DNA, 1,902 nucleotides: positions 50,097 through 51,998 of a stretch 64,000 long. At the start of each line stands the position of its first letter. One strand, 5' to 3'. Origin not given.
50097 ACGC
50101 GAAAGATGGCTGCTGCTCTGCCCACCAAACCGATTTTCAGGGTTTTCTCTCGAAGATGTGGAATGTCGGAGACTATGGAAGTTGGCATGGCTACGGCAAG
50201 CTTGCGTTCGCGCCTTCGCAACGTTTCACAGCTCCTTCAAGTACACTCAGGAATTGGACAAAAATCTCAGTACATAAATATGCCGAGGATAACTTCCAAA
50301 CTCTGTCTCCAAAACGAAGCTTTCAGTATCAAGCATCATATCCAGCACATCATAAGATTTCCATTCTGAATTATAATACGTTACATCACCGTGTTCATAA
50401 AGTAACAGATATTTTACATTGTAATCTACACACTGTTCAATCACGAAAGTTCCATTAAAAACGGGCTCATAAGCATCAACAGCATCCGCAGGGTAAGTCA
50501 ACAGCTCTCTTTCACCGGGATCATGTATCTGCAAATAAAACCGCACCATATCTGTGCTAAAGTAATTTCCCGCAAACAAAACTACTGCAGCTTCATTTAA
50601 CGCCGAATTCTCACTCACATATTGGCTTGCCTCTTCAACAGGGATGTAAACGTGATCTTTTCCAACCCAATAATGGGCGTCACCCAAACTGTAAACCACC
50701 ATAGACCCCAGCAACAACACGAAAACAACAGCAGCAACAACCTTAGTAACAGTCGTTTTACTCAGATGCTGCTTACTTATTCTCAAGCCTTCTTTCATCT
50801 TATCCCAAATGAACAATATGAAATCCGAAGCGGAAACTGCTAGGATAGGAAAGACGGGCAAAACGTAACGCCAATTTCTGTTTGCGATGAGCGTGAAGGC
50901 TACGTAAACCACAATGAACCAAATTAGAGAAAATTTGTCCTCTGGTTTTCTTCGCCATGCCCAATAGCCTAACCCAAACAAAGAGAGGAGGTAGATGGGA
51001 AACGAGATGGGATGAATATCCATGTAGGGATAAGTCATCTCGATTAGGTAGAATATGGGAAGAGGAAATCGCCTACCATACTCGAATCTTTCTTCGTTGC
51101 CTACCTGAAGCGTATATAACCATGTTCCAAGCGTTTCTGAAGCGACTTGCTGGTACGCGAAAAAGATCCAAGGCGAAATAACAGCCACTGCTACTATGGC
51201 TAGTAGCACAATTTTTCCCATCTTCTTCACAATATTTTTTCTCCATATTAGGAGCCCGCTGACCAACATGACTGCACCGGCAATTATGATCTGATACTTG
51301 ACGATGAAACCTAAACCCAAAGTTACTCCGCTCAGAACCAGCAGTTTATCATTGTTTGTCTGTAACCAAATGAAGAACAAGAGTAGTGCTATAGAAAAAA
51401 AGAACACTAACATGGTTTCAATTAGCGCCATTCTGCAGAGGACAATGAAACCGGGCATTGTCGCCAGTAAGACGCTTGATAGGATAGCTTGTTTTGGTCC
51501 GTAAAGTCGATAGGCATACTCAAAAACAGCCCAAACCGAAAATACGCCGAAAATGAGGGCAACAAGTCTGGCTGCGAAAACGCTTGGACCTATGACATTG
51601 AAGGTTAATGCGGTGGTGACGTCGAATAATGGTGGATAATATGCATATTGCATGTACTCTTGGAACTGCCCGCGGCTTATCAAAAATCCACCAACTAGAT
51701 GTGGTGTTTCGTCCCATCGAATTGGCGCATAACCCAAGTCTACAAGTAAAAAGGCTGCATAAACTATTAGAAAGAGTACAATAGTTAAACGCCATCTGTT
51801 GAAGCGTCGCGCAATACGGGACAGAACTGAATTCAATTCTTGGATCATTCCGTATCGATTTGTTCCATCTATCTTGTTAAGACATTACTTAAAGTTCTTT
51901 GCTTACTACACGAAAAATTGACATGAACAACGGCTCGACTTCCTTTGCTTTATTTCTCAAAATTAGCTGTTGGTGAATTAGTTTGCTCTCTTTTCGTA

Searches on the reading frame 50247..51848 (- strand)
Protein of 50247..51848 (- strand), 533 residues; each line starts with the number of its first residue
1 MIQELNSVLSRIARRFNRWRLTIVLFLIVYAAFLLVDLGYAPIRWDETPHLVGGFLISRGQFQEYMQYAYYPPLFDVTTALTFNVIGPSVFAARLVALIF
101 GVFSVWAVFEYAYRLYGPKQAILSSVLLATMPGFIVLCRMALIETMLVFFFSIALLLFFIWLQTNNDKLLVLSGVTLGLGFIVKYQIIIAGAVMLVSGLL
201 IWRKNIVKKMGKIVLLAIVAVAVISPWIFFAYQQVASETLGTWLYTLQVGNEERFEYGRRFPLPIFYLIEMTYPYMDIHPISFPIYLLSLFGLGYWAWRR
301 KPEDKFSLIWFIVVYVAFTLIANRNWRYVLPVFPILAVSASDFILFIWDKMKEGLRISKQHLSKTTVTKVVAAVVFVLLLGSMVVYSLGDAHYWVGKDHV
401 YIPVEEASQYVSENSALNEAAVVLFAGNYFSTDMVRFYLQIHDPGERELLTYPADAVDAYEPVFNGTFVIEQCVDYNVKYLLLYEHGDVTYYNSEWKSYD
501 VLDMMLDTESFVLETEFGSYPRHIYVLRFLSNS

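Call 81: search_protein_families(library=pfam, proteins=[window:50247-51848:-], max_evalue=0.00001)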
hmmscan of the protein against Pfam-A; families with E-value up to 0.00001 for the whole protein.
window:50247-51848:- (533 aa): 2 families
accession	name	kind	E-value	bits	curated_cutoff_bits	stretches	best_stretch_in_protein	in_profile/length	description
PF13231.12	PMT_2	-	3.2e-21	76.6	26.1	1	72-229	3-159/160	Dolichyl-phosphate-mannose-protein mannosyltransferase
PF02366.24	PMT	-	4.9e-14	52.9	22.7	1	66-237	57-241/245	Dolichyl-phosphate-mannose-protein mannosyltransferase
